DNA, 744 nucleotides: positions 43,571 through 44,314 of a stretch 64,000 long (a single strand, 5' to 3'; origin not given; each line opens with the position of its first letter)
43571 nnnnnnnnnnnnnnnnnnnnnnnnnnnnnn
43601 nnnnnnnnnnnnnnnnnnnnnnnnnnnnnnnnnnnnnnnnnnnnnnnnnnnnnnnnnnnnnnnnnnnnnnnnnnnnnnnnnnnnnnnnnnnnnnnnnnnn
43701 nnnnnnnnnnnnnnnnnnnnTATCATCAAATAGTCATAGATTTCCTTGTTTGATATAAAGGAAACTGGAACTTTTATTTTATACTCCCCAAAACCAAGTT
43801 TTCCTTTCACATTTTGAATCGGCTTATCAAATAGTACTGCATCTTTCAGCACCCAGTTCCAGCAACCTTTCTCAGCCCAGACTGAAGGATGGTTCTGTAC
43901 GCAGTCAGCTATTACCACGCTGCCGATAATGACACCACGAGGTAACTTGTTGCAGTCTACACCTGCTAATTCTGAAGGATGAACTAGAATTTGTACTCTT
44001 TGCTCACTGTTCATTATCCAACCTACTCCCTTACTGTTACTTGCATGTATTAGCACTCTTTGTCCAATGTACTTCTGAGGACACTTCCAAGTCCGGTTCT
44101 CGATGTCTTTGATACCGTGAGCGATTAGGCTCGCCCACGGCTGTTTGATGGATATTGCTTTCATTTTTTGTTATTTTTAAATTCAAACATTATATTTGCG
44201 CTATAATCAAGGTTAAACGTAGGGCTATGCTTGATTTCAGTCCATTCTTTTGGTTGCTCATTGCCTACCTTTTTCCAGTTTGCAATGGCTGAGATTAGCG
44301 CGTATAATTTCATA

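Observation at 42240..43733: AT-rich KAP-like P-loop NTPase moron: candidate phage-encoded defence / abortive infection gene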

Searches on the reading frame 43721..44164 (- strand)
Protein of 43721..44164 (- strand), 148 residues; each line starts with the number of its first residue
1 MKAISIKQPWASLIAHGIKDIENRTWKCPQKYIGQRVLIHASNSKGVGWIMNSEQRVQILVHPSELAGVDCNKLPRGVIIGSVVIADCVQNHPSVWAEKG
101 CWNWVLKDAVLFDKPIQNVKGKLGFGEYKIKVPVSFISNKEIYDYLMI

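Call 3: search_protein_families(library=pfam, proteins=[window:43721-44164:-], max_evalue=0.1)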
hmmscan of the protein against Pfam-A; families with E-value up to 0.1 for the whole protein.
window:43721-44164:- (148 aa): 2 families
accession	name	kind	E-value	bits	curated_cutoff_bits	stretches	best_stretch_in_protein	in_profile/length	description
PF04266.20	ASCH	-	2.4e-06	28.6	21.2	1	4-88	1-53/103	ASCH domain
PF17700.6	DUF5546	-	0.021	15.3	29.4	1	24-72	16-60/135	Family of unknown function (DUF5546)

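Call 4: search_protein_families(library=padloc, proteins=[window:43721-44164:-], max_evalue=0.1)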
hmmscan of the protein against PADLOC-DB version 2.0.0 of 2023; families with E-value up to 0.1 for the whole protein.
window:43721-44164:- (148 aa): 0 families

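Call 5: search_protein_families(library=phrogs, proteins=[window:43721-44164:-], max_evalue=0.1)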
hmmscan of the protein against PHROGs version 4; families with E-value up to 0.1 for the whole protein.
window:43721-44164:- (148 aa): 2 families
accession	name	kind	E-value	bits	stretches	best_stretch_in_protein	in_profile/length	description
phrog_3193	-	unknown function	3.2e-41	142.6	1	1-131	85-209/269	-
phrog_3136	-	unknown function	9.4e-05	23.5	1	4-99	7-65/134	-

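Call 6: search_protein_families(library=ncbifam, proteins=[window:43721-44164:-], max_evalue=0.1)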
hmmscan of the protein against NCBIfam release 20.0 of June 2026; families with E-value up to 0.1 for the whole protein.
window:43721-44164:- (148 aa): 0 families
